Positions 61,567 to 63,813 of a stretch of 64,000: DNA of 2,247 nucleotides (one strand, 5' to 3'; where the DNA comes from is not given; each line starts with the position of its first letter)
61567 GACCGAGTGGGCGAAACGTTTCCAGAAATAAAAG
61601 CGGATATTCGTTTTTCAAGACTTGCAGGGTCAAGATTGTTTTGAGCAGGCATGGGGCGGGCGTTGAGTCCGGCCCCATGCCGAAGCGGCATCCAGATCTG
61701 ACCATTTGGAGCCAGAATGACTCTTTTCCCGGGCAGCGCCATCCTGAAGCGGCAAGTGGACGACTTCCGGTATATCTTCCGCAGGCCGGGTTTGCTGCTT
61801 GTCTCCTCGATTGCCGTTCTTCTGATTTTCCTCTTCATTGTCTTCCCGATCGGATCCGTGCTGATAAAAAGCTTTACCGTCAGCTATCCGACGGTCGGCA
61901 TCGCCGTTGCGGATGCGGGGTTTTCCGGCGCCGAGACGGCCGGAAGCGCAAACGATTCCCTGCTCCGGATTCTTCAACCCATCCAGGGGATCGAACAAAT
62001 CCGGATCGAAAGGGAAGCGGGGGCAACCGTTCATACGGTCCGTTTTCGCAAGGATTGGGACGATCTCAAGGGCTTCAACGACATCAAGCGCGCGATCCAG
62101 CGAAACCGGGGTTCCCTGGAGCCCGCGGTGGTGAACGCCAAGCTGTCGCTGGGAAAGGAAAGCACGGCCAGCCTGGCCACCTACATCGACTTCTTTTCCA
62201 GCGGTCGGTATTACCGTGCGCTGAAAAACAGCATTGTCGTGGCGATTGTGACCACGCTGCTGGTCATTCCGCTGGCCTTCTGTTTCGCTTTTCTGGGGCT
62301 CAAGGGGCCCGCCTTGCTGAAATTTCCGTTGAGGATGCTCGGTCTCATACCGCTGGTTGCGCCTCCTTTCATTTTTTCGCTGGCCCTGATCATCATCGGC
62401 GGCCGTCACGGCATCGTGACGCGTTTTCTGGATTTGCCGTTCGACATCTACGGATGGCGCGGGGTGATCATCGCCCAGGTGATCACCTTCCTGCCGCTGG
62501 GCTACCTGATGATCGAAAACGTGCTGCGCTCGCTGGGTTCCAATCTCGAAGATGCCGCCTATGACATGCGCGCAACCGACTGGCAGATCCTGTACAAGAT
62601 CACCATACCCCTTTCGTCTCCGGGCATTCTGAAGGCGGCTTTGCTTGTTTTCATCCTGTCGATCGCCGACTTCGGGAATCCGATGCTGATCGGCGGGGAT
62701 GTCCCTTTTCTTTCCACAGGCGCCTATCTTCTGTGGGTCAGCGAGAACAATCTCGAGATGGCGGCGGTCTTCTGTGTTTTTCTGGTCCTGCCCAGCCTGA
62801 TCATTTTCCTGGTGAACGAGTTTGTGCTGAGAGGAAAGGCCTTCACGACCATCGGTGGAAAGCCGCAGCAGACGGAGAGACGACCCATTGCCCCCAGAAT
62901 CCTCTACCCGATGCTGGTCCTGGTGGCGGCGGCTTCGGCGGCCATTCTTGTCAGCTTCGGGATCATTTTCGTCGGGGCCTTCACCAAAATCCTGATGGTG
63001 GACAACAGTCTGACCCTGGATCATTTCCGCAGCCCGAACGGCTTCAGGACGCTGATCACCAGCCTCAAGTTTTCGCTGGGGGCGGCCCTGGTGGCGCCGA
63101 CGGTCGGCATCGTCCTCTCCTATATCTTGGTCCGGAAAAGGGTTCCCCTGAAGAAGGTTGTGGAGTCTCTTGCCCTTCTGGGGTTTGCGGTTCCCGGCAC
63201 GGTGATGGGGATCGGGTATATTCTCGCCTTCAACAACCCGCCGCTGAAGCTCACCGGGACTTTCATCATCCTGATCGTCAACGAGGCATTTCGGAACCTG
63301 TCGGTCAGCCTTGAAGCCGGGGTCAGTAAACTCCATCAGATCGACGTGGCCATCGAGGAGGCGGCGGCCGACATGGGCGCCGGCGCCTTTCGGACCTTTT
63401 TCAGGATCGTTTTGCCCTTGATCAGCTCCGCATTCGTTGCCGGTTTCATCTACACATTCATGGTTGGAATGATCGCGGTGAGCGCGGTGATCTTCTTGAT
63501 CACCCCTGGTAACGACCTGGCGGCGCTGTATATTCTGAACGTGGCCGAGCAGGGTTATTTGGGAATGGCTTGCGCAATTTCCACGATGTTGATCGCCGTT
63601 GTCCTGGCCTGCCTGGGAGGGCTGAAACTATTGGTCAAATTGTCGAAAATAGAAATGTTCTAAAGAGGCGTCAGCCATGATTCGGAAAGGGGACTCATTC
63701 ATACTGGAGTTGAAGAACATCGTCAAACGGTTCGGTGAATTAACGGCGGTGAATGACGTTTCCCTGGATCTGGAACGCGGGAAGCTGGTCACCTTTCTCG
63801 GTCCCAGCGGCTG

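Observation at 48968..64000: One-strand catabolic island: two paralogous importers bracket GntR, a transaldolase-like protein, a HisC-like PLP enzyme, EtfBA and a DMGDH-type dehydrogenase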

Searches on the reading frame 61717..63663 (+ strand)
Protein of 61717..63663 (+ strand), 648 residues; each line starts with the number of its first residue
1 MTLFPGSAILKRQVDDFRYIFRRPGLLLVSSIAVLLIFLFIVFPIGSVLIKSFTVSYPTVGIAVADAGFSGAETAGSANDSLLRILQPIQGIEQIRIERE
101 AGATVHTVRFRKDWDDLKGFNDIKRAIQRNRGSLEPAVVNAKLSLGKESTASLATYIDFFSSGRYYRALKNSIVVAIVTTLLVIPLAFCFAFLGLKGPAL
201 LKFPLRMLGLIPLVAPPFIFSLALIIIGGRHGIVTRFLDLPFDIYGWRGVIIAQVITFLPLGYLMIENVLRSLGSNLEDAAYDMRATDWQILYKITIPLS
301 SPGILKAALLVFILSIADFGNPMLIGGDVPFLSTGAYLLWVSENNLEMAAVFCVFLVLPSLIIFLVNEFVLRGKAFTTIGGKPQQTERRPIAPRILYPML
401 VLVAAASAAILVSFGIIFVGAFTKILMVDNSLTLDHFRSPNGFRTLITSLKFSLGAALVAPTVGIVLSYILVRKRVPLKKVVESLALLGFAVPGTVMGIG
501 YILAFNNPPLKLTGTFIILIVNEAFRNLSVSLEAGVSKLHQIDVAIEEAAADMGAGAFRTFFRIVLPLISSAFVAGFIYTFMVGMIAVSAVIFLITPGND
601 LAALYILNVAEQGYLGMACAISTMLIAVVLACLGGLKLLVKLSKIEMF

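Call 24: find_related_loci(query=window:61717-63663:+, collection=metagenome_contigs, flank=10000)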
Query window:61717-63663:+ (648 aa) in metagenome_contigs; peptide patterns used: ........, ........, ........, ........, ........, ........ (x = any residue, [..] = any of these).
253 stretches matched a pattern; 169 encode a relative of the query (tblastn E <= 1e-3); the best 80 are kept; 79 distinct loci.
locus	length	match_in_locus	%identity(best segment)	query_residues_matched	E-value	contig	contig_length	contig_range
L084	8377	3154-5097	88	1-648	0e+0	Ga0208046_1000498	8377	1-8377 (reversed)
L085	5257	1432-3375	78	1-648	0e+0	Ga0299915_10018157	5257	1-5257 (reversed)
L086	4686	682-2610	79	6-648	0e+0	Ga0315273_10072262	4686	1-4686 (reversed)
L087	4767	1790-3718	79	6-648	0e+0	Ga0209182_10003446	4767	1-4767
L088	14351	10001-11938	75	1-648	0e+0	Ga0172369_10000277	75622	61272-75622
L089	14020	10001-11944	67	1-648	0e+0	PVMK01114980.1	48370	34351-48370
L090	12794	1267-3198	67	1-644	0e+0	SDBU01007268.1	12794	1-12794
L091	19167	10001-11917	67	10-648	0e+0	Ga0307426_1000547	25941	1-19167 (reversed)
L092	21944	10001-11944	66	1-648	0e+0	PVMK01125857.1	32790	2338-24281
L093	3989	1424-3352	65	6-648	0e+0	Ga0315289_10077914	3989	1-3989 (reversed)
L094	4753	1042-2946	66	14-648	0e+0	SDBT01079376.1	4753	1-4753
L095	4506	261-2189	65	6-648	0e+0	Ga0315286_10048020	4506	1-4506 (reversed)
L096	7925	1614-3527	66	12-648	0e+0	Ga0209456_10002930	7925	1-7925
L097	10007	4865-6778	65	12-648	0e+0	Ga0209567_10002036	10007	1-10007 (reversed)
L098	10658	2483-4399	64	10-648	0e+0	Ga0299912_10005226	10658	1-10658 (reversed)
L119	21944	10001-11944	86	1-648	0e+0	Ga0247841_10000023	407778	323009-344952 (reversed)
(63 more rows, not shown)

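Call 27: search_protein_families(library=pfam, proteins=[L119:13087-14532:+, L119:14580-15224:+, L119:15575-16225:+, L119:16244-17623:+, L119:17723-18478:+, L119:19291-20280:-, L119:20628-21911:+, window:61717-63663:+], max_evalue=0.00001)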
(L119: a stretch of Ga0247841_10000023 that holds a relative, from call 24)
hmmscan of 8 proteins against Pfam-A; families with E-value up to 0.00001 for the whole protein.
L119:13087-14532:+ (481 aa): 1 family
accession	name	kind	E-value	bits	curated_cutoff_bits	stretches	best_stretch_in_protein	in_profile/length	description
PF06253.16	MTTB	-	1.8e-85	287.3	25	1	5-464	32-488/500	Trimethylamine methyltransferase (MTTB)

L119:14580-15224:+ (214 aa): 2 families
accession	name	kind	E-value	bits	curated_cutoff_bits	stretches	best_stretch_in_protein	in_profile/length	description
PF02310.24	B12-binding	-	1.8e-27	96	32.1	1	89-189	2-107/121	B12 binding domain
PF02607.22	B12-binding_2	-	1.5e-20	73.6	23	1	4-75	3-73/74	B12 binding domain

L119:15575-16225:+ (216 aa): 2 families
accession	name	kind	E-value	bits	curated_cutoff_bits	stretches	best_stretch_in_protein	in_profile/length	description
PF02310.24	B12-binding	-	1.6e-25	89.7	32.1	1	95-207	2-120/121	B12 binding domain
PF02607.22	B12-binding_2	-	9.4e-21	74.2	23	1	7-79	2-73/74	B12 binding domain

L119:16244-17623:+ (459 aa): 1 family
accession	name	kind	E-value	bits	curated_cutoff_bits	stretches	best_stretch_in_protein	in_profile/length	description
PF05369.18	MtmB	-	1.3e-66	225.7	25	1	2-453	1-449/450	Monomethylamine methyltransferase MtmB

L119:17723-18478:+ (251 aa): 1 family
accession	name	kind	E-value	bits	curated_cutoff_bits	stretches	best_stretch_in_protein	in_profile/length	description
PF00881.29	Nitroreductase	-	2.3e-25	90.1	23.5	1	68-249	2-167/167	Nitroreductase family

L119:19291-20280:- (329 aa): 2 families
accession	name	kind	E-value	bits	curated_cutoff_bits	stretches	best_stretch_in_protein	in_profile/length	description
PF00702.32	Hydrolase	-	3.3e-12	47.6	26.4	1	5-286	2-189/191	haloacid dehalogenase-like hydrolase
PF13419.12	HAD_2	-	3.7e-10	40.6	23.8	0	190-288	88-172/178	Haloacid dehalogenase-like hydrolase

L119:20628-21911:+ (427 aa): 6 families
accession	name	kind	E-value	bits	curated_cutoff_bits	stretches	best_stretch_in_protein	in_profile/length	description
PF13692.12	Glyco_trans_1_4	-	1.3e-34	120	27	1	253-385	9-142/142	Glycosyl transferases group 1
PF00534.26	Glycos_transf_1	-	4e-33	114.8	26.4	1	244-396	13-169/172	Glycosyl transferases group 1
PF13439.12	Glyco_transf_4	-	1.3e-26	94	28.5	1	32-233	2-169/170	Glycosyltransferase Family 4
PF13579.12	Glyco_trans_4_4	-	1.9e-19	71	29.7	1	32-229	1-158/158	Glycosyl transferase 4-like domain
PF20706.3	GT4-conflict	-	4.8e-13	49.3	26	1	247-412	199-384/385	Family 4 Glycosyltransferase in conflict systems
PF13524.12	Glyco_trans_1_2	-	3.3e-11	43.7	25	1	267-413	5-142/144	Glycosyl transferase-like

window:61717-63663:+ (648 aa): 1 family
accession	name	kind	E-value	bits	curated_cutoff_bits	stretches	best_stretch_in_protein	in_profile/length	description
PF00528.27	BPD_transp_1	-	1.2e-15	58.1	26.4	2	195-364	10-171/184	Binding-protein-dependent transport system inner membrane component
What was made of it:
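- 61717..63663 (+): Fused permease of importer 2 (648 aa). Two BPD_transp_1 stretches (call 27).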

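Call 29: search_protein_families(library=ncbifam, proteins=[L119:13087-14532:+, L119:16244-17623:+], max_evalue=1e-10)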
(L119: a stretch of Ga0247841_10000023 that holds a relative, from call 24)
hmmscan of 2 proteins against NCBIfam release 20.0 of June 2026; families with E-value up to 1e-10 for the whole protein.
L119:13087-14532:+ (481 aa): 1 family
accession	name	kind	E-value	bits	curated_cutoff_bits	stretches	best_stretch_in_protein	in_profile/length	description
TIGR02369.2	trimeth_pyl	equivalog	2.2e-106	356.2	525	1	5-464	4-461/469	[trimethylamine--corrinoid protein] Co-methyltransferase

L119:16244-17623:+ (459 aa): 0 families

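Call 74: find_homologous_proteins(query=L119:13087-14532:+, max_evalue=1e-30)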
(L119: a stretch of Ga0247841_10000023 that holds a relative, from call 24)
Query L119:13087-14532:+ (481 aa): 2900 proteins with E <= 1e-30 among 8000 candidates; the best 120 are listed.
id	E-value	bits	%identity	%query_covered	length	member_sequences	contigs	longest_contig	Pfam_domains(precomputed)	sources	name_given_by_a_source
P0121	0.0e+0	1076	100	100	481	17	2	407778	PF06253.17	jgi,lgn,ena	-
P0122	5.0e-291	983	92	100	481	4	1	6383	PF06253.17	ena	-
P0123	1.2e-289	979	91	100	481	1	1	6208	PF06253.17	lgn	-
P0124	8.3e-289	976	91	100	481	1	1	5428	PF06253.17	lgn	-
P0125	1.9e-288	975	92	99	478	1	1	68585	PF06253.17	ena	-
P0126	2.3e-269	912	85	99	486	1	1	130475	PF06253.17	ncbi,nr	ncbi:MAG: trimethylamine methyltransferase family protein [Deltaproteobacteria bacterium]|nr:trimeth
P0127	1.3e-266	903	85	98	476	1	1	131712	PF06253.17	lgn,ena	-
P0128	1.1e-263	893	83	100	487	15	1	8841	PF06253.17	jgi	-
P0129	9.6e-253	857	81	98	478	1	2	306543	PF06253.17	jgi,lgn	jgi:trimethylamine--corrinoid protein Co-methyltransferase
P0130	1.0e-251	853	81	99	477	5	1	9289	PF06253.17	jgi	-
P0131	2.9e-251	852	80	99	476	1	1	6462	PF06253.17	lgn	-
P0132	1.8e-248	843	80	98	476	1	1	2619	PF06253.17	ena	-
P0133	8.3e-248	841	80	98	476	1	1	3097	PF06253.17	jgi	-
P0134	7.6e-247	837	78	98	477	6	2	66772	PF06253.17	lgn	-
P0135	7.3e-246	834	79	99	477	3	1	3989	PF06253.17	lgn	-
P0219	1.1e-209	715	65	98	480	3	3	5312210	PF06253.17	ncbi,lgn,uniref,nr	ncbi:trimethylamine methyltransferase family protein [Sporomusa malonica]|uniref:Trimethylamine---co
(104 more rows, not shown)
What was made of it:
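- This MttB protein is 65% identical to the S. malonica protein P0219 (call 74).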

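Call 75: find_encoding_contigs(protein=P0219, flank=6000, max_places=2)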
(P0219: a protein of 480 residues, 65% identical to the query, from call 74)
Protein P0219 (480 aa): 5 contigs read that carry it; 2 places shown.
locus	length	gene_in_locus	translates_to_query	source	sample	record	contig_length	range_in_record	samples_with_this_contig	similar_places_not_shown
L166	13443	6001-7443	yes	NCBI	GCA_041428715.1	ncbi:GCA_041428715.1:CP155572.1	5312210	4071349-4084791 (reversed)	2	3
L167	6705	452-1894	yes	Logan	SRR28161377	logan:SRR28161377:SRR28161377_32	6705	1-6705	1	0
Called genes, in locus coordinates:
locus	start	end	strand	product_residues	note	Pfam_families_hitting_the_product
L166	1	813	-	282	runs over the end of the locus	-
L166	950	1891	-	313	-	PF00749:tRNA-synt_1c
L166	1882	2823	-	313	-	PF00892:EamA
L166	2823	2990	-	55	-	-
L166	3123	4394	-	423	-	PF00860:Xan_ur_permease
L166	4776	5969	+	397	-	PF01636:APH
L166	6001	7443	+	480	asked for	PF06253:MTTB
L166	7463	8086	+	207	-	PF02607:B12-binding_2, PF02310:B12-binding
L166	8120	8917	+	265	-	PF00809:Pterin_bind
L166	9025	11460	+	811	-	PF13620:CarboxypepD_reg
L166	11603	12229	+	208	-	PF00702:Hydrolase, PF13419:HAD_2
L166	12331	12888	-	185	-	PF02441:Flavoprotein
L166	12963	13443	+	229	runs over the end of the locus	PF07796:DUF1638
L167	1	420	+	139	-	?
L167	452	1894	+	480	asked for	PF06253:MTTB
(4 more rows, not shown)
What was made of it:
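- On Mth phosphocholine demethylation system (MthK/B/C/A): It is 65% identical to the S. malonica homologue, whose locus has the MthK-B-C-A arrangement (calls 74, 75).
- The S. malonica locus is APH kinase, MttB, corrinoid protein, pterin-binding methyltransferase (call 75).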
